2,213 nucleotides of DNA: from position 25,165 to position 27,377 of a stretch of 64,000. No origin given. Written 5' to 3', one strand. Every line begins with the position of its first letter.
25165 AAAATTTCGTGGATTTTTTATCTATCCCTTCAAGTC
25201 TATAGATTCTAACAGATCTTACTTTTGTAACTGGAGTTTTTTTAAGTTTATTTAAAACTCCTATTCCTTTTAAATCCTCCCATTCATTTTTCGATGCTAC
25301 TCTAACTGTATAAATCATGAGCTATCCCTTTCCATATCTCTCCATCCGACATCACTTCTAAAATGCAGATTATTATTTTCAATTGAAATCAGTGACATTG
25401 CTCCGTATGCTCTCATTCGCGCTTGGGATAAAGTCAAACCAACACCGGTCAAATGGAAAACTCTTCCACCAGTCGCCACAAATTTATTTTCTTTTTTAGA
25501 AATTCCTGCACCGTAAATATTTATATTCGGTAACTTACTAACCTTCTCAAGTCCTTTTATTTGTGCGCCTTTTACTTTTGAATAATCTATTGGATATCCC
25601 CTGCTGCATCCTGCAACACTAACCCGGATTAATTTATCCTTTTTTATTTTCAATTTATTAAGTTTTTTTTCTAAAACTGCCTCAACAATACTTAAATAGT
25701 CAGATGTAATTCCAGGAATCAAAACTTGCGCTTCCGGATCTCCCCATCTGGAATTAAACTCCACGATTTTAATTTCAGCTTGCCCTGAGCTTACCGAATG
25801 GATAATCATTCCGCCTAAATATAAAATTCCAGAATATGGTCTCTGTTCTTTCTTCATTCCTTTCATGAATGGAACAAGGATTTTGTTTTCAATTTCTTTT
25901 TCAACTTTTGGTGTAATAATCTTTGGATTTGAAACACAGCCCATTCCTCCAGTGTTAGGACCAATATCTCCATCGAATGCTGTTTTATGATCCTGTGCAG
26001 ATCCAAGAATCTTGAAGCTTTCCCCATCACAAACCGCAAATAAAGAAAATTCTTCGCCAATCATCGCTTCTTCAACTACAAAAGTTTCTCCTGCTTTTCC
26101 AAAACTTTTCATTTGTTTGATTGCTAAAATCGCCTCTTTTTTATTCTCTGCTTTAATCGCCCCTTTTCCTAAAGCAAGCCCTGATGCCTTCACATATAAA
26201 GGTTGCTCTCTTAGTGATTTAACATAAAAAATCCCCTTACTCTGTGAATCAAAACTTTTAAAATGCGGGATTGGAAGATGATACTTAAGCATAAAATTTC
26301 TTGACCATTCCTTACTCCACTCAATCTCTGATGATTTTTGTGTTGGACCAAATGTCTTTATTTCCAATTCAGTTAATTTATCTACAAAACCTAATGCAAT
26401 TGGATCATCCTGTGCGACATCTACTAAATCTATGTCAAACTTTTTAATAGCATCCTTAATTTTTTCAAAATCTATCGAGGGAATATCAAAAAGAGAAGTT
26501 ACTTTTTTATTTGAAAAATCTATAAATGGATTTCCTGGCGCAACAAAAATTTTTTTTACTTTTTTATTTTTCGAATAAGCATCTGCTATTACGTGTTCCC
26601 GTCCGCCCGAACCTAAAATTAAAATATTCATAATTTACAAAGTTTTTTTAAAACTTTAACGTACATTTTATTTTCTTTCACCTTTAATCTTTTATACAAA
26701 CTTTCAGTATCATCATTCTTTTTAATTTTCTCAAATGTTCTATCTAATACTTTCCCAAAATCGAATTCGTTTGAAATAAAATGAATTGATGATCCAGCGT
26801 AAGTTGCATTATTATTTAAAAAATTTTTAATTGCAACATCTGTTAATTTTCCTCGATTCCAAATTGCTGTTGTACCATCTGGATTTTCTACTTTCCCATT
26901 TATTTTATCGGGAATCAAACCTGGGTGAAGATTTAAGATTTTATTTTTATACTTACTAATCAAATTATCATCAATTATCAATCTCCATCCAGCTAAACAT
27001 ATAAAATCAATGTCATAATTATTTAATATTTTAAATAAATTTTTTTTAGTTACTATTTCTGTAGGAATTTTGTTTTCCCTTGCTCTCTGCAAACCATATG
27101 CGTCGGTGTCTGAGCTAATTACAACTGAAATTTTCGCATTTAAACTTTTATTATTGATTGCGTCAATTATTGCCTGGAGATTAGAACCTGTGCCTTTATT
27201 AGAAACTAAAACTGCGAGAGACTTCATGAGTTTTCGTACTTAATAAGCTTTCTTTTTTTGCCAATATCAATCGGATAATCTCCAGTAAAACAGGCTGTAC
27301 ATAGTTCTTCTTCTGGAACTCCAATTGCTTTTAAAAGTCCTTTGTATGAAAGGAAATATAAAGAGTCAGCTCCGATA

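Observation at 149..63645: Promoters at a fixed 6-8 nt from the ATG: many leaderless transcription units beside SD-led genes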

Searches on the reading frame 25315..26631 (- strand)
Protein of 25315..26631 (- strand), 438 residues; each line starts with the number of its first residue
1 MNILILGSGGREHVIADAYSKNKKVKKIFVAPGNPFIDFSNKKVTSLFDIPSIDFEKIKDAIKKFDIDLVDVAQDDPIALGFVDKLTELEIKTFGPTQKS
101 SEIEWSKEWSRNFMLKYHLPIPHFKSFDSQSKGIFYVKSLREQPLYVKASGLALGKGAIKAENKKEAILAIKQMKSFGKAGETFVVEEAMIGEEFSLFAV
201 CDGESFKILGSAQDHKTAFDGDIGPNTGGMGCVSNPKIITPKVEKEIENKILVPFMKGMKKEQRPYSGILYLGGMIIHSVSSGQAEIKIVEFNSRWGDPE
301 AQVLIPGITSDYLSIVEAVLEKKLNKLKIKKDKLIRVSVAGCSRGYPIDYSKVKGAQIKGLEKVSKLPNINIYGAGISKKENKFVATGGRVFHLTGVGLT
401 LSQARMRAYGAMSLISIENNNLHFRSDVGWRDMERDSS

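Call 40: search_protein_families(library=pfam, max_evalue=0.000001, proteins=[window:25315-26631:-])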
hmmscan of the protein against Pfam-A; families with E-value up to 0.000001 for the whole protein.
window:25315-26631:- (438 aa): 3 families
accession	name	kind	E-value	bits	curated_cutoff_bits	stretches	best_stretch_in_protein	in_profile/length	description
PF01071.24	GARS_A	-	7.2e-56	189.5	27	1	106-301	2-194/194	Phosphoribosylglycinamide synthetase, ATP-grasp (A) domain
PF02844.21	GARS_N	-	8.1e-23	81.5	29.5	1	1-104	1-100/100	Phosphoribosylglycinamide synthetase, N domain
PF02843.22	GARS_C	-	1.4e-18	67.5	34.8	1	337-431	2-92/92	Phosphoribosylglycinamide synthetase, C domain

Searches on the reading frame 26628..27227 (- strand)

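Call 40: search_protein_families(library=pfam, max_evalue=0.000001, proteins=[window:26628-27227:-])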
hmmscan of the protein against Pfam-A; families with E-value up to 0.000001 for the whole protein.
window:26628-27227:- (199 aa): 1 family
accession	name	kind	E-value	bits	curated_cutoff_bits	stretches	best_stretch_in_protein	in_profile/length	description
PF00551.24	Formyl_trans_N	-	1.9e-30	106.4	26.1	1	5-193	4-181/181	Formyl transferase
